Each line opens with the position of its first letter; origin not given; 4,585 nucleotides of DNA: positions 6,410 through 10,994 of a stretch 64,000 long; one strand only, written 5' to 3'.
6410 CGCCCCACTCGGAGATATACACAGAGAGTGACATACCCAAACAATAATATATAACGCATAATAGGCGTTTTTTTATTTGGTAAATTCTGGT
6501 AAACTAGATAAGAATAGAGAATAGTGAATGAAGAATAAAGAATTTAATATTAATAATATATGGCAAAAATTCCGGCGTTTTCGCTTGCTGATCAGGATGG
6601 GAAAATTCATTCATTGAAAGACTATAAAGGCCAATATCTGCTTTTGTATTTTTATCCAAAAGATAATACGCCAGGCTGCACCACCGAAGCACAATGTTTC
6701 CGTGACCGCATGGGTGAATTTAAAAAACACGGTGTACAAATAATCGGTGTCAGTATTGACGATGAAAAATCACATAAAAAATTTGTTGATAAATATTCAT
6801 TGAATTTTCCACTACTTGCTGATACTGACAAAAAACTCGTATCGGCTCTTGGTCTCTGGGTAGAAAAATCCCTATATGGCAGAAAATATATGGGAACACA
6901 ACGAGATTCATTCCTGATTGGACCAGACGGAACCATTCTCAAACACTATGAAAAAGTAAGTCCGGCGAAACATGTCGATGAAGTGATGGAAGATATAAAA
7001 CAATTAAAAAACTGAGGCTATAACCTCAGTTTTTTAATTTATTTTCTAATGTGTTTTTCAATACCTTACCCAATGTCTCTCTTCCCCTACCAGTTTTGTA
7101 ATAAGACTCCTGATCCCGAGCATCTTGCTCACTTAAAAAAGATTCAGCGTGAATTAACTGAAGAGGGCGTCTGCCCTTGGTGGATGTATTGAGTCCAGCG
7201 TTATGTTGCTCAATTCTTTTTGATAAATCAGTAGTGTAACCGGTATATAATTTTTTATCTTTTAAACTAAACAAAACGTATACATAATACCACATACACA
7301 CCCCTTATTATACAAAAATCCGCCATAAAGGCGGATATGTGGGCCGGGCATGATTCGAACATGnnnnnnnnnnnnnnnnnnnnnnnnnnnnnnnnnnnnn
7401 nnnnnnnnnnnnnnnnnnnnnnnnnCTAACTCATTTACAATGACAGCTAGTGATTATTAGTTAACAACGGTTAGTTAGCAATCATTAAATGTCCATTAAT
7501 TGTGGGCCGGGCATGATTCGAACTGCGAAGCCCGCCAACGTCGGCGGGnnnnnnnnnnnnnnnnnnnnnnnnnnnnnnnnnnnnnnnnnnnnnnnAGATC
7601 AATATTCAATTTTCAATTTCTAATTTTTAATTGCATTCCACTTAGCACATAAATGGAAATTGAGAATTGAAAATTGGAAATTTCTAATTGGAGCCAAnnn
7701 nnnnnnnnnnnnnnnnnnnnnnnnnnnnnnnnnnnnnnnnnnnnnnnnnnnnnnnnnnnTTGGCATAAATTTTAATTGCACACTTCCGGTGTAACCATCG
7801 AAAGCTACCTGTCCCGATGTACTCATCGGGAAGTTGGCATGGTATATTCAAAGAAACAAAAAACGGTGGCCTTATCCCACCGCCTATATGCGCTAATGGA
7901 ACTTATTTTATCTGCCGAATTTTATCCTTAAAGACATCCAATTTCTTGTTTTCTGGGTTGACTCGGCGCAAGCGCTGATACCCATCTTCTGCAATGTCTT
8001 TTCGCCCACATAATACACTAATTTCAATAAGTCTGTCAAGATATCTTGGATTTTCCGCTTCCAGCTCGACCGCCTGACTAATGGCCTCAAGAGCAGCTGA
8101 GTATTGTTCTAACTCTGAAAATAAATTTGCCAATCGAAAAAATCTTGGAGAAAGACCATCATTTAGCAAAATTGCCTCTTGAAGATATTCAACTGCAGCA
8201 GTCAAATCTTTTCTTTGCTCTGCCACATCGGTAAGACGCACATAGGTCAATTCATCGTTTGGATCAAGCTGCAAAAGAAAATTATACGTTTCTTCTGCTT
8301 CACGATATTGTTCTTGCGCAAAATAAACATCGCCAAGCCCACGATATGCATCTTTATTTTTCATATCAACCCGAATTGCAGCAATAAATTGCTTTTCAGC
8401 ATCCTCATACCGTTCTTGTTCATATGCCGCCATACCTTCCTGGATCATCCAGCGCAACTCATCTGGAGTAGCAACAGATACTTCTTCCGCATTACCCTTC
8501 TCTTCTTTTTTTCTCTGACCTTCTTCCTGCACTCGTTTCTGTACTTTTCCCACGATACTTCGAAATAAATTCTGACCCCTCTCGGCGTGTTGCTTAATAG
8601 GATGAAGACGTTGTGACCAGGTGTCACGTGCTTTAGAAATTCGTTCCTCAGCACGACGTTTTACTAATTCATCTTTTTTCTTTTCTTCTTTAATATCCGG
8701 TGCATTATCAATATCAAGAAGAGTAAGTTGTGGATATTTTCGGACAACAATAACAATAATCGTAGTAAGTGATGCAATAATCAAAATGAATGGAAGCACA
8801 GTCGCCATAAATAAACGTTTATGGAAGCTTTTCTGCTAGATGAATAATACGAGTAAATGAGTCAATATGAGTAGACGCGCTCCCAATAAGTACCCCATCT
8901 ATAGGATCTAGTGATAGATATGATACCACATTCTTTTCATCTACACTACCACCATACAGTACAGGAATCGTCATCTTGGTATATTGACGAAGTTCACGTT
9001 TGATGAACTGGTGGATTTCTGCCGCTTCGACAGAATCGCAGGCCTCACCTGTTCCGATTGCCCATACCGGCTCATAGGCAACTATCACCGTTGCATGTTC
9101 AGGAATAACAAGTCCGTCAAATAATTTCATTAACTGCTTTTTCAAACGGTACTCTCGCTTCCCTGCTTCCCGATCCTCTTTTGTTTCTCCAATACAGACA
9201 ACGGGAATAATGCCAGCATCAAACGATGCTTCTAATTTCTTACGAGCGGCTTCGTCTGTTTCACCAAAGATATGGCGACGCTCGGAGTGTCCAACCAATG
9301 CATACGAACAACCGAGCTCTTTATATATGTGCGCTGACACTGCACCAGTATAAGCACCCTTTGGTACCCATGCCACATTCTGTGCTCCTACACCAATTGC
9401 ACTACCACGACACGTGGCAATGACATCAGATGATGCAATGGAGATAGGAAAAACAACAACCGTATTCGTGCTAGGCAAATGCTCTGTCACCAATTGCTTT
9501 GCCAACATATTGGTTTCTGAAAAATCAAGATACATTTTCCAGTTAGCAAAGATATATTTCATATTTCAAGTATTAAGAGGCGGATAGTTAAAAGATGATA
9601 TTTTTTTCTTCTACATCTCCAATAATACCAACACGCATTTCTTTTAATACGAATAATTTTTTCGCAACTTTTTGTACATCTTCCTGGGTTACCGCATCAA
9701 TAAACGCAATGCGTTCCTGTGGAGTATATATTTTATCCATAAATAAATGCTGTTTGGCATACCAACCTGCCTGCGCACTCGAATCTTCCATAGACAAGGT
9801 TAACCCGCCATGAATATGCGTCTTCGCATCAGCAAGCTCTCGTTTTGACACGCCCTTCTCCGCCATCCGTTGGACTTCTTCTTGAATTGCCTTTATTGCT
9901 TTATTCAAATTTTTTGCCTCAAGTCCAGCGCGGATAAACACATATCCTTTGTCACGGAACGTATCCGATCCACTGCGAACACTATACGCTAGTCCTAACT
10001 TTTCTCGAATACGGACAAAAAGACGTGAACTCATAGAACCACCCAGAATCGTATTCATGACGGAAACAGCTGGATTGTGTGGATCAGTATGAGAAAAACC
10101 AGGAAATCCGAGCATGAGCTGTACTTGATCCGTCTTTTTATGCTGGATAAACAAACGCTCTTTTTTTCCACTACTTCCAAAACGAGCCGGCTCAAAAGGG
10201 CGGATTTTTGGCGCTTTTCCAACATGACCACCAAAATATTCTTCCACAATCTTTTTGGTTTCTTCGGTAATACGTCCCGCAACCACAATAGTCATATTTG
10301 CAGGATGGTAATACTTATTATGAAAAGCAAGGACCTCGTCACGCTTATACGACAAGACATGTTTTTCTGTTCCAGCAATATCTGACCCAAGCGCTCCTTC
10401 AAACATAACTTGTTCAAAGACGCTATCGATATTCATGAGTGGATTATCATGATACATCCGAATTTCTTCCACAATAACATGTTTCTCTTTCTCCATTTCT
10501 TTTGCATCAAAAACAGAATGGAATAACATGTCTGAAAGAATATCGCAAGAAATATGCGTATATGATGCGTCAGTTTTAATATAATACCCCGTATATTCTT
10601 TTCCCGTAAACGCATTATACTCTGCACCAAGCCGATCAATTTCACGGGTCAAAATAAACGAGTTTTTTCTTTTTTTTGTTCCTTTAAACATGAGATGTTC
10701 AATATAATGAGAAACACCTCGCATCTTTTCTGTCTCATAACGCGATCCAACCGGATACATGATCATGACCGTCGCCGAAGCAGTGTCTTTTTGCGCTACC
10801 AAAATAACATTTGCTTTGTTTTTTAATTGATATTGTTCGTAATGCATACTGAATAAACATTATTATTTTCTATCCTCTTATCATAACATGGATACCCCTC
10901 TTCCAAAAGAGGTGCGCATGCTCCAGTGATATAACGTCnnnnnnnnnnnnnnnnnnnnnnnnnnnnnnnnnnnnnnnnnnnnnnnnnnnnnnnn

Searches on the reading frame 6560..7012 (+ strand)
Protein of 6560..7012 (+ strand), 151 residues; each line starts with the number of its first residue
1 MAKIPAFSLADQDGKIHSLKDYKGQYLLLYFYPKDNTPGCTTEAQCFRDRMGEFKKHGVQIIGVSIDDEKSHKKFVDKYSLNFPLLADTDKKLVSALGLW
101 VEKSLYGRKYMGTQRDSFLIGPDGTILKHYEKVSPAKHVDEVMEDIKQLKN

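Call 14: search_protein_families(library=pfam, proteins=[window:6560-7012:+], max_evalue=0.00001)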
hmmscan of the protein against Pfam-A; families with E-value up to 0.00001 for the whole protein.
window:6560-7012:+ (151 aa): 3 families
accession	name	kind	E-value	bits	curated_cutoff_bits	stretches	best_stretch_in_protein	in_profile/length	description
PF00578.27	AhpC-TSA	-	2.3e-41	141.1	26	1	3-127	4-122/124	AhpC/TSA family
PF08534.16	Redoxin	-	5.3e-22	78.6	26.6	1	3-137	5-139/148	Redoxin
PF13911.12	AhpC-TSA_2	-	5.5e-08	33.6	27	1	49-105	4-56/114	AhpC/TSA antioxidant enzyme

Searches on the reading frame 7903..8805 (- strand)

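Call 14: search_protein_families(library=pfam, proteins=[window:7903-8805:-], max_evalue=0.00001)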
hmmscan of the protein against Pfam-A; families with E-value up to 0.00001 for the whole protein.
window:7903-8805:- (300 aa): 8 families
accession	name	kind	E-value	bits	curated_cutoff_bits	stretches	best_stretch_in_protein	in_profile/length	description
PF00515.34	TPR_1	-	4e-15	55.3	27.8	1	152-184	2-34/34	Tetratricopeptide repeat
PF07719.23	TPR_2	-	6.9e-15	54.3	27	0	152-184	2-34/34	Tetratricopeptide repeat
PF13432.12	TPR_16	-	3.4e-14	53.4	32.7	1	122-184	2-64/65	Tetratricopeptide repeat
PF13181.12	TPR_8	-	1.6e-11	43.8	25.7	0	156-184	6-34/34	Tetratricopeptide repeat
PF14559.12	TPR_19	-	2.4e-11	44.2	25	1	127-185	1-59/68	Tetratricopeptide repeat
PF13428.12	TPR_14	-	3.3e-10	40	23.5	0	152-191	2-41/44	Tetratricopeptide repeat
PF13414.12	TPR_11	-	1.7e-09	37.6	26.8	0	126-164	3-41/42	TPR repeat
PF13424.12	TPR_12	-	1.6e-08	35.1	30.1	0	153-212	5-72/77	Tetratricopeptide repeat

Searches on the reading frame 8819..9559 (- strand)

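Call 15: search_protein_families(library=pfam, proteins=[window:8819-9559:-], max_evalue=0.00001)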
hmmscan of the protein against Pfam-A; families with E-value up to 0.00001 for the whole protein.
window:8819-9559:- (246 aa): 1 family
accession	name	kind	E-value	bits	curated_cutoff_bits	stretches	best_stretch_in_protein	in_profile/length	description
PF00121.24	TIM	-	1.1e-75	254.7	20.1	1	2-240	2-243/245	Triosephosphate isomerase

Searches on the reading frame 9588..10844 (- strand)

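Call 15: search_protein_families(library=pfam, proteins=[window:9588-10844:-], max_evalue=0.00001)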
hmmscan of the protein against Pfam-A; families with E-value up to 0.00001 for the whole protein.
window:9588-10844:- (418 aa): 2 families
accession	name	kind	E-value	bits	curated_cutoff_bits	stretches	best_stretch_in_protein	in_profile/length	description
PF05193.26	Peptidase_M16_C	-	1.4e-48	165.7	23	1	167-342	3-179/181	Peptidase M16 inactive domain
PF00675.25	Peptidase_M16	-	1.1e-31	110.1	22.3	1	13-159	2-148/149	Insulinase (Peptidase family M16)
